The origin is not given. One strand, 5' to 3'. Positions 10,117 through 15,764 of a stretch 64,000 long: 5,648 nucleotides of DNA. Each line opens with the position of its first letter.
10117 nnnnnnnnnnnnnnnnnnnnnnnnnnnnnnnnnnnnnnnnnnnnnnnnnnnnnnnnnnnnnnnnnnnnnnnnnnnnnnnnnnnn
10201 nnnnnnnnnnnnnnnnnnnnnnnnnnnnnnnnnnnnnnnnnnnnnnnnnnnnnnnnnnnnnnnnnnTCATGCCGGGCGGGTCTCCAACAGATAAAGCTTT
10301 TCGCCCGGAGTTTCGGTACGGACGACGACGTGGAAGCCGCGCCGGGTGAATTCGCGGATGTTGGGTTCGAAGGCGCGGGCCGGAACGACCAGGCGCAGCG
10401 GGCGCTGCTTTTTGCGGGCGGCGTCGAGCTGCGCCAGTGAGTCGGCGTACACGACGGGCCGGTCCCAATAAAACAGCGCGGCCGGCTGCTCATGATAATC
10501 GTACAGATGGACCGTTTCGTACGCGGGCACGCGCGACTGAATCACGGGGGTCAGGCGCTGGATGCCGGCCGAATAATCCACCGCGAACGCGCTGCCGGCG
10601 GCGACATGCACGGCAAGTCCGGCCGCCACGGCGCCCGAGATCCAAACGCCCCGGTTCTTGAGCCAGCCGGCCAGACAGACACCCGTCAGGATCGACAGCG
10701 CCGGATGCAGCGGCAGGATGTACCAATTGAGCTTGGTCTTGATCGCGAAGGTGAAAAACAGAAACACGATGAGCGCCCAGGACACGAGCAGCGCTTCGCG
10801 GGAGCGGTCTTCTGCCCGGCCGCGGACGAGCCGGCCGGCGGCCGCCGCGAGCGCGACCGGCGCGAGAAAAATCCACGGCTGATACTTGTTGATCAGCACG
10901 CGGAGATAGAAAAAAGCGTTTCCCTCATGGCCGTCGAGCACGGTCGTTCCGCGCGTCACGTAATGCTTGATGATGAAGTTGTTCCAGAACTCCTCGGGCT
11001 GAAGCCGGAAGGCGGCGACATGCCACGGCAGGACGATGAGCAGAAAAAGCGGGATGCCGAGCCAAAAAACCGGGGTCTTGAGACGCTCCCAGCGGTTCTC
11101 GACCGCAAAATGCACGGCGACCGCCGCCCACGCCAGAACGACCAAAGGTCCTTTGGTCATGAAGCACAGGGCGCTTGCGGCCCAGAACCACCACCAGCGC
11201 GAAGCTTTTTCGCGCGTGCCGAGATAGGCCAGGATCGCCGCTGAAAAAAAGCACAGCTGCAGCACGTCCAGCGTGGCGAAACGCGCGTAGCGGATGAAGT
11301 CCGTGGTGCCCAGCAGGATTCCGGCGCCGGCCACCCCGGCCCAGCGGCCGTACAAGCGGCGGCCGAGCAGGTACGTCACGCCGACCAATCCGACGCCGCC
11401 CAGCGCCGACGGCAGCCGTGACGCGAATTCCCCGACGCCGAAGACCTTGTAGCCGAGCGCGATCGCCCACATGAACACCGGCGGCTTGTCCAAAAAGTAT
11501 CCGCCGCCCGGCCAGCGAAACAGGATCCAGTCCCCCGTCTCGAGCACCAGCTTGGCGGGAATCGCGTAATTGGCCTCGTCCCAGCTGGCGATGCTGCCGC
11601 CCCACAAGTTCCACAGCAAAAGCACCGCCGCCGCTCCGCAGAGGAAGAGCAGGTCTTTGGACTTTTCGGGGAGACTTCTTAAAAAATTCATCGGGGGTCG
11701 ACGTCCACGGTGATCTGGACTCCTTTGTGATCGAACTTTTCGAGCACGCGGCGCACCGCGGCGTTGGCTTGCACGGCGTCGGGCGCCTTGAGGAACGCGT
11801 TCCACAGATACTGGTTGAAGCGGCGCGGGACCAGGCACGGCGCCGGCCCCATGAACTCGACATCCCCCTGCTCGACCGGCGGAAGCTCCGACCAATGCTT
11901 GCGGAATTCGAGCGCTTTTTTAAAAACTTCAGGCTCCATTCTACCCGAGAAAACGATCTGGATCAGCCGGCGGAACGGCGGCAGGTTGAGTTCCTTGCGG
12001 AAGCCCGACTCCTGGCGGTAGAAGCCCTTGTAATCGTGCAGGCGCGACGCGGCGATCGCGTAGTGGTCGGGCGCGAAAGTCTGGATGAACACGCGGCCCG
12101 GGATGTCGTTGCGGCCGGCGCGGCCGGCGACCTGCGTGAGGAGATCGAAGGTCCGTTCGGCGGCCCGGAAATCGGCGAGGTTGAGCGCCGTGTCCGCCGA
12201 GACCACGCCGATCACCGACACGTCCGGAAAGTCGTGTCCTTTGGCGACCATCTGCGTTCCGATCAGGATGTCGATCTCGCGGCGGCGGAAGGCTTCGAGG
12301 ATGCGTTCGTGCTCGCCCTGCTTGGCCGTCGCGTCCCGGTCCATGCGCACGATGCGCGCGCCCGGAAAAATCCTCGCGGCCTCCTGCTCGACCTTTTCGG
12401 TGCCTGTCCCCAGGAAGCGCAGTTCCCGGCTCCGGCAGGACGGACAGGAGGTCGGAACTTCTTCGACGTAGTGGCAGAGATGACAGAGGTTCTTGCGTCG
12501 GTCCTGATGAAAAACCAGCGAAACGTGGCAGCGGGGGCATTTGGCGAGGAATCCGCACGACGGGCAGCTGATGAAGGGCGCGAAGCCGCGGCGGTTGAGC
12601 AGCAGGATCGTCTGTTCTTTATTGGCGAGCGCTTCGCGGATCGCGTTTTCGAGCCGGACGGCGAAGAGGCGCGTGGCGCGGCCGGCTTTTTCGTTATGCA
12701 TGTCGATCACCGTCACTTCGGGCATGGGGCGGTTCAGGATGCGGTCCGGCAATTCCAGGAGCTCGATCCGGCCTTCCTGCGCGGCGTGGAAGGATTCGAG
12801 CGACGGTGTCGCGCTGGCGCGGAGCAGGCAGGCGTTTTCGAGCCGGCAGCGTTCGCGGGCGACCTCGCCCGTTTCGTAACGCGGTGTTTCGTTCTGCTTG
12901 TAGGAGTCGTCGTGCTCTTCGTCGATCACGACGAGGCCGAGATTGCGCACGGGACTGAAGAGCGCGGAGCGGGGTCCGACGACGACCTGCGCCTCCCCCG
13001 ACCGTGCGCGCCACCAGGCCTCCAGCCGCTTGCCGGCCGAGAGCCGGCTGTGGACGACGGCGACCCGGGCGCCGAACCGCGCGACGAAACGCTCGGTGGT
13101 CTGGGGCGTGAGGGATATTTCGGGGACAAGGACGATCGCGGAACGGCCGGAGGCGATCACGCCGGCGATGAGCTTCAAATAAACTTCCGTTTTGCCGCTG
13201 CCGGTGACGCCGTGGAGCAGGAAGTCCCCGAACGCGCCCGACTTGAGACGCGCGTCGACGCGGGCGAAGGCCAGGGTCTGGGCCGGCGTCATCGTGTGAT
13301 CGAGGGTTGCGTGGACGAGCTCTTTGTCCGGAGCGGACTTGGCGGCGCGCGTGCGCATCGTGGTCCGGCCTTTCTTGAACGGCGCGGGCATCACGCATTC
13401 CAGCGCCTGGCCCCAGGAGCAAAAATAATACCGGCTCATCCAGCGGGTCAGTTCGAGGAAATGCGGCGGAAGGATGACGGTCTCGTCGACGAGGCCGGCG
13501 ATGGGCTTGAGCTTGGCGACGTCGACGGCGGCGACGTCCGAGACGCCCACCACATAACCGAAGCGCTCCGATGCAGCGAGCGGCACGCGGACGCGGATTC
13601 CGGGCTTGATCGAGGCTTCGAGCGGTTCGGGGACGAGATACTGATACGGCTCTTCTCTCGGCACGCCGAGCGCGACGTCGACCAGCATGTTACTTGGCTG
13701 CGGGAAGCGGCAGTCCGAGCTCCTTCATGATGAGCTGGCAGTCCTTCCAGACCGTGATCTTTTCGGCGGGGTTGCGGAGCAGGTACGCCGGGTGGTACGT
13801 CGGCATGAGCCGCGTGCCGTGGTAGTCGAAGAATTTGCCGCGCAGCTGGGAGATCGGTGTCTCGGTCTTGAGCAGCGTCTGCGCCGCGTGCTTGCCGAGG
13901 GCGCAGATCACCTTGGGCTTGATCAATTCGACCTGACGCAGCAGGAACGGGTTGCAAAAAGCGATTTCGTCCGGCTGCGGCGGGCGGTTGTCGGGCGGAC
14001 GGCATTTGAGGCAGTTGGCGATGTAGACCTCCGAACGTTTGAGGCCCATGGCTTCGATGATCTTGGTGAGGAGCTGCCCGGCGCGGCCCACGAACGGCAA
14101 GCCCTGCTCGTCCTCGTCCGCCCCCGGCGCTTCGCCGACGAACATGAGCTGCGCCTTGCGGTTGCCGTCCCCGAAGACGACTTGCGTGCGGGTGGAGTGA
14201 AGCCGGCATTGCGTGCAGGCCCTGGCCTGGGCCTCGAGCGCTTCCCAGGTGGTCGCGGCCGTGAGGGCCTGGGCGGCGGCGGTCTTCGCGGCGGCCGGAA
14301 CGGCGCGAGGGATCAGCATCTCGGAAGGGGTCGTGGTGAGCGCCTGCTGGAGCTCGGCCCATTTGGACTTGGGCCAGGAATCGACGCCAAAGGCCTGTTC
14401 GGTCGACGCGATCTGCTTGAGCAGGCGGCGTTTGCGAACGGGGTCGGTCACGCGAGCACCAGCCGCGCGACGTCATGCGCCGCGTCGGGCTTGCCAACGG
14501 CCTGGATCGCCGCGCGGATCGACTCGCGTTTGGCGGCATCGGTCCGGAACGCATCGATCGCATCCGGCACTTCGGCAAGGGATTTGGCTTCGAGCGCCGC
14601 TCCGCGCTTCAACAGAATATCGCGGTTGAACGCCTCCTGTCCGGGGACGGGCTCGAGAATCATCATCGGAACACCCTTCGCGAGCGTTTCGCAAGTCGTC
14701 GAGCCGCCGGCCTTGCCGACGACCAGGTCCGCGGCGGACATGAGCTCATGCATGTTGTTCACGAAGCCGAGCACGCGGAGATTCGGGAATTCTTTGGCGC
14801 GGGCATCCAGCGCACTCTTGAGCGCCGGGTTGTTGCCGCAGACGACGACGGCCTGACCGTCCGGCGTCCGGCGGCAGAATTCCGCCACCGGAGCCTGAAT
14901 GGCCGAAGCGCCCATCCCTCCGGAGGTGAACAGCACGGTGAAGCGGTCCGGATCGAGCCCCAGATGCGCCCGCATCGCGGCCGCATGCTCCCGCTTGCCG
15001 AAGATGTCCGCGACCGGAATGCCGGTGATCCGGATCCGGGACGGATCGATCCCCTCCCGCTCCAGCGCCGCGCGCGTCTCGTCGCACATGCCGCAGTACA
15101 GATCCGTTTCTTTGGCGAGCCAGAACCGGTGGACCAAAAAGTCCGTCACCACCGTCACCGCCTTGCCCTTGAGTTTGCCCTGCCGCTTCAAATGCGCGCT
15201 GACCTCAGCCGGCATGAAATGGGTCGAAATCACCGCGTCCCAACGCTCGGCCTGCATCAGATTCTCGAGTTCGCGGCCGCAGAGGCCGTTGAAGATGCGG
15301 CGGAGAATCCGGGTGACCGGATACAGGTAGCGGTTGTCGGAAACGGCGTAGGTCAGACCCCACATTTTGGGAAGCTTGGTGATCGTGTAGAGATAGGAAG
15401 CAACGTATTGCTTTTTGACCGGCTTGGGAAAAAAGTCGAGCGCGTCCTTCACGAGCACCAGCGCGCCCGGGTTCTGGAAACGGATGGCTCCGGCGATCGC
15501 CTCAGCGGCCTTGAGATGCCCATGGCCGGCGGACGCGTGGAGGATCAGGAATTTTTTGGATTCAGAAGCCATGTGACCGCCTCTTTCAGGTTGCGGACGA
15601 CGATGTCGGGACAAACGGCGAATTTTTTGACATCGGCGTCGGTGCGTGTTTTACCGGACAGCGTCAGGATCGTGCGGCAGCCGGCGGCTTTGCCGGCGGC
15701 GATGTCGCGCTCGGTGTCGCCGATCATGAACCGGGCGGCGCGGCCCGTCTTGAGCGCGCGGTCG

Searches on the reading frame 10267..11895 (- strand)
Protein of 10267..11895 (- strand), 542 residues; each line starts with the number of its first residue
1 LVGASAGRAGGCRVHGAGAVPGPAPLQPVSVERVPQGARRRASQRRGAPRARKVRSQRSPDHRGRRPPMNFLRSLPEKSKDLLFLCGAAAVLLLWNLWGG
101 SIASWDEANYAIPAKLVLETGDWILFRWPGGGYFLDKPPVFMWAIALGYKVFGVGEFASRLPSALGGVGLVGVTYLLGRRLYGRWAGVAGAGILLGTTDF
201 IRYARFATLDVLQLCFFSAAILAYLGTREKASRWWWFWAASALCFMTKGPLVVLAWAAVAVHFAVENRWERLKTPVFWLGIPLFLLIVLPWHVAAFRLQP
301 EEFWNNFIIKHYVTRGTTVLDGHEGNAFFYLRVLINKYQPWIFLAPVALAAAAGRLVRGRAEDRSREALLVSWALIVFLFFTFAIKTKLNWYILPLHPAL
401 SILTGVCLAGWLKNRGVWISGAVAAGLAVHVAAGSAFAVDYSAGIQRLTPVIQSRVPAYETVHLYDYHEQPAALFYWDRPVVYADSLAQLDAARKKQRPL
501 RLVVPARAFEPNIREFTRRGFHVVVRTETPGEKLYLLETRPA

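Call 10: search_protein_families(library=pfam, proteins=[window:10267-11895:-], max_evalue=0.01)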
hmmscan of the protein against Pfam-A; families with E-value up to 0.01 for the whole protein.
window:10267-11895:- (542 aa): 1 family
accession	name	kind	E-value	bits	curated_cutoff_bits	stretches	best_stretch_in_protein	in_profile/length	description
PF13231.12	PMT_2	-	1.4e-23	84.3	26.1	1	136-291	1-157/160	Dolichyl-phosphate-mannose-protein mannosyltransferase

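Call 77: search_protein_families(library=ncbifam, proteins=[window:10267-11895:-], max_evalue=0.001)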
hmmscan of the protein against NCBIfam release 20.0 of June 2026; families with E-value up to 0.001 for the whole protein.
window:10267-11895:- (542 aa): 3 families
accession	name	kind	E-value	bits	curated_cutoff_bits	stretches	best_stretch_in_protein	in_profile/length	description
NF009784.2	PRK13279.1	equivalog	6.9e-27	94.2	567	1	100-425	25-352/539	lipid IV(A) 4-amino-4-deoxy-L-arabinosyltransferase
TIGR03663.1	TIGR03663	subfamily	5.6e-11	42.1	126.25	1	90-450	12-382/435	flippase activity-associated protein Agl23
NF058602.1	PrMnsylTfPmt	equivalog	6.6e-06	25.2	800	1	136-257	98-222/530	protein O-mannosyltransferase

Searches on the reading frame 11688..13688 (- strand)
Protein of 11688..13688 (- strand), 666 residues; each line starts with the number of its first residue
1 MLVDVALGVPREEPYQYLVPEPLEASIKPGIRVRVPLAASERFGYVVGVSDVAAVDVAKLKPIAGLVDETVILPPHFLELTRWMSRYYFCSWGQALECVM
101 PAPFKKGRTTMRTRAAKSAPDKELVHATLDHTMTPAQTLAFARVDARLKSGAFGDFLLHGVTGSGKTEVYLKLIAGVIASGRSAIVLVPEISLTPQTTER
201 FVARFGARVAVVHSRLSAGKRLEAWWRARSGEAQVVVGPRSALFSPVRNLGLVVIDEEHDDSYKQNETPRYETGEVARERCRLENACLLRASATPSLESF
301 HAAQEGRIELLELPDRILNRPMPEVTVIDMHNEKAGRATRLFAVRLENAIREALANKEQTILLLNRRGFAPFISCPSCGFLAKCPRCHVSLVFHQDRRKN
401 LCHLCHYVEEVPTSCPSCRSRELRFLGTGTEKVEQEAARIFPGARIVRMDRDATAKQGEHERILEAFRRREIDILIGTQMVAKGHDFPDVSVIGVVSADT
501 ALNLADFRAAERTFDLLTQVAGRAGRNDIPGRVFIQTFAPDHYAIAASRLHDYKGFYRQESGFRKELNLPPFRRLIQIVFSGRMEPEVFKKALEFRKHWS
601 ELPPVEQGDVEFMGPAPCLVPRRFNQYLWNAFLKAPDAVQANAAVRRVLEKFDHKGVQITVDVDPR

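Call 10: search_protein_families(library=pfam, proteins=[window:11688-13688:-], max_evalue=0.01)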
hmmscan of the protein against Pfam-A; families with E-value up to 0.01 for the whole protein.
window:11688-13688:- (666 aa): 8 families
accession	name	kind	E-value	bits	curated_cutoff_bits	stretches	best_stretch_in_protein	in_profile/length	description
PF17764.6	PriA_3primeBD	-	1.2e-25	89.6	22.7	1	4-101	1-96/96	3'DNA-binding domain (3'BD)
PF18074.6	PriA_C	-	6.8e-17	62.5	26.9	1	571-665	1-95/95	Primosomal protein N C-terminal domain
PF00270.35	DEAD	-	2.6e-15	57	26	1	135-296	2-161/167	DEAD/DEAH box helicase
PF04851.21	ResIII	-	2.2e-13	50.9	22.5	1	132-296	3-163/164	Type III restriction enzyme, res subunit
PF00271.37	Helicase_C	-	6.6e-13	49.3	23.5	1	443-527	39-109/110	Helicase conserved C-terminal domain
PF18319.7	Zn_ribbon_PriA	-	3.8e-05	24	26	1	384-408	1-25/27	PriA DNA helicase Cys-rich region (CRR) domain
PF22590.2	Cas3-like_C_2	-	0.0087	16.8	27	0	456-527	44-104/106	CRISPR-associated nuclease/helicase Cas3, C-terminal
PF07503.17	zf-HYPF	-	0.0094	16.2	23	1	364-379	13-28/34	HypF finger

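Call 65: find_homologous_proteins(query=window:11688-13688:-, max_evalue=1e-50)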
Query window:11688-13688:- (666 aa): 7997 proteins with E <= 1e-50 among 8000 candidates; the best 120 are listed.
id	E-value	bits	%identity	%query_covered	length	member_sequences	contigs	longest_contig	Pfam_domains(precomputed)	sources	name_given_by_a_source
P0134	0.0e+0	1519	100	100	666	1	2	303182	PF17764.7,PF00270.36,PF00271.38,PF18319.8,PF18074.7,PF04851.22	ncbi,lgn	-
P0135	0.0e+0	1264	82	100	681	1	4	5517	PF17764.7,PF00270.36,PF00271.38,PF18074.7,PF04851.22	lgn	-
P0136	0.0e+0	1254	82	100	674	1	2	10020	PF17764.7,PF00270.36,PF00271.38,PF18319.8,PF18074.7,PF04851.22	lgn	-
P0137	0.0e+0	1207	78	100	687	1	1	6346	PF17764.7,PF00270.36,PF00271.38,PF18074.7,PF04851.22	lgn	-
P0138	0.0e+0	1186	77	100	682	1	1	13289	PF17764.7,PF00270.36,PF00271.38,PF18319.8,PF18074.7,PF04851.22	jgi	jgi:primosomal protein N' (replication factor Y)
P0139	0.0e+0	1168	77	100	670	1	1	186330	PF17764.7,PF00270.36,PF00271.38,PF18074.7,PF04851.22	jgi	jgi:primosomal protein N' (replication factor Y)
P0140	0.0e+0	1156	75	100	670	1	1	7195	PF17764.7,PF00270.36,PF00271.38,PF18074.7,PF04851.22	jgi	jgi:primosomal protein N' (replication factor Y)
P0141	6.1e-268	909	60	100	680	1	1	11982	PF17764.7,PF00270.36,PF00271.38,PF18319.8,PF18074.7,PF04851.22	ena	-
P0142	1.2e-266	904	60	100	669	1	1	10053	PF17764.7,PF00270.36,PF00271.38,PF18319.8,PF18074.7,PF04851.22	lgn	-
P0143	1.4e-262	891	57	100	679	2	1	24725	PF17764.7,PF00270.36,PF00271.38,PF18319.8,PF18074.7,PF04851.22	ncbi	-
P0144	2.1e-262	890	59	100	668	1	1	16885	PF17764.7,PF00270.36,PF00271.38,PF18319.8,PF18074.7,PF04851.22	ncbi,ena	-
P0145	3.6e-261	886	60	100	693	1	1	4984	PF17764.7,PF00270.36,PF00271.38,PF18319.8,PF18074.7,PF04851.22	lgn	-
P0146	1.1e-257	875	58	100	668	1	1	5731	PF17764.7,PF00270.36,PF00271.38,PF18319.8,PF18074.7,PF04851.22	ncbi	-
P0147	1.1e-252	858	59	100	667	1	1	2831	PF17764.7,PF00270.36,PF00271.38,PF18319.8,PF18074.7,PF04851.22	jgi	-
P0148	1.0e-251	855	58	100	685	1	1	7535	PF17764.7,PF00270.36,PF00271.38,PF18319.8,PF18074.7,PF04851.22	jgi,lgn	-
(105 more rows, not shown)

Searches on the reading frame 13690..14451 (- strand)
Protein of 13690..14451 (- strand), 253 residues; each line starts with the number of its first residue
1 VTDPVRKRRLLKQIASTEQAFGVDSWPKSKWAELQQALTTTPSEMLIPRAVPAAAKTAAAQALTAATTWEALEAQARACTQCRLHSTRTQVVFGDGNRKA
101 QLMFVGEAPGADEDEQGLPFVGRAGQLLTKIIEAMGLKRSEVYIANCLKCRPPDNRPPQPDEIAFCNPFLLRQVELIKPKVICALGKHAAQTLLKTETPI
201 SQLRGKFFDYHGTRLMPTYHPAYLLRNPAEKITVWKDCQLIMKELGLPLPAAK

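Call 10: search_protein_families(library=pfam, proteins=[window:13690-14451:-], max_evalue=0.01)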
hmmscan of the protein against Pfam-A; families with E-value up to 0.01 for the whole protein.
window:13690-14451:- (253 aa): 1 family
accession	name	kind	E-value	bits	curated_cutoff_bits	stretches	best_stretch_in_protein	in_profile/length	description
PF03167.25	UDG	-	1.3e-40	139.2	24.3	1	93-237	1-139/141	Uracil DNA glycosylase superfamily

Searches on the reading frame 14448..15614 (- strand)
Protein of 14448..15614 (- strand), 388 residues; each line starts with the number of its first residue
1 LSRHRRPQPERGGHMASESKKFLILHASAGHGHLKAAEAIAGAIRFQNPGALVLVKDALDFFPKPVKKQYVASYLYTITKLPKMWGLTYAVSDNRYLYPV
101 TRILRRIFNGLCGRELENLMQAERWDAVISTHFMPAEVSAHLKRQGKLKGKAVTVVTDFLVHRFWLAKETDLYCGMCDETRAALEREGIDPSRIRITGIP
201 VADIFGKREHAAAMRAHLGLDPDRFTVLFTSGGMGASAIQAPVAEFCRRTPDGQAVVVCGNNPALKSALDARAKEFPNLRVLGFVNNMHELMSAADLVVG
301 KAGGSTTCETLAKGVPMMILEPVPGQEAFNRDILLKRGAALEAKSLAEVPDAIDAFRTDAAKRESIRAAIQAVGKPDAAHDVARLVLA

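Call 10: search_protein_families(library=pfam, proteins=[window:14448-15614:-], max_evalue=0.01)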
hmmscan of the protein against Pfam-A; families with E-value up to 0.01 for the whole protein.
window:14448-15614:- (388 aa): 4 families
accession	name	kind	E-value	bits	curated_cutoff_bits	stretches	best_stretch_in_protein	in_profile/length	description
PF06925.17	MGDG_synth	-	1.7e-27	97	25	1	33-201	1-169/169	Monogalactosyldiacylglycerol (MGDG) synthase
PF04101.22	Glyco_tran_28_C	-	1.1e-11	45.5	22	1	226-319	1-96/166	Glycosyltransferase family 28 C-terminal domain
PF02350.25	Epimerase_2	-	4.4e-07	29.5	30.6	1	167-382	120-342/347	UDP-N-acetylglucosamine 2-epimerase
PF13692.12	Glyco_trans_1_4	-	0.0022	18.7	27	1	255-317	35-103/142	Glycosyl transferases group 1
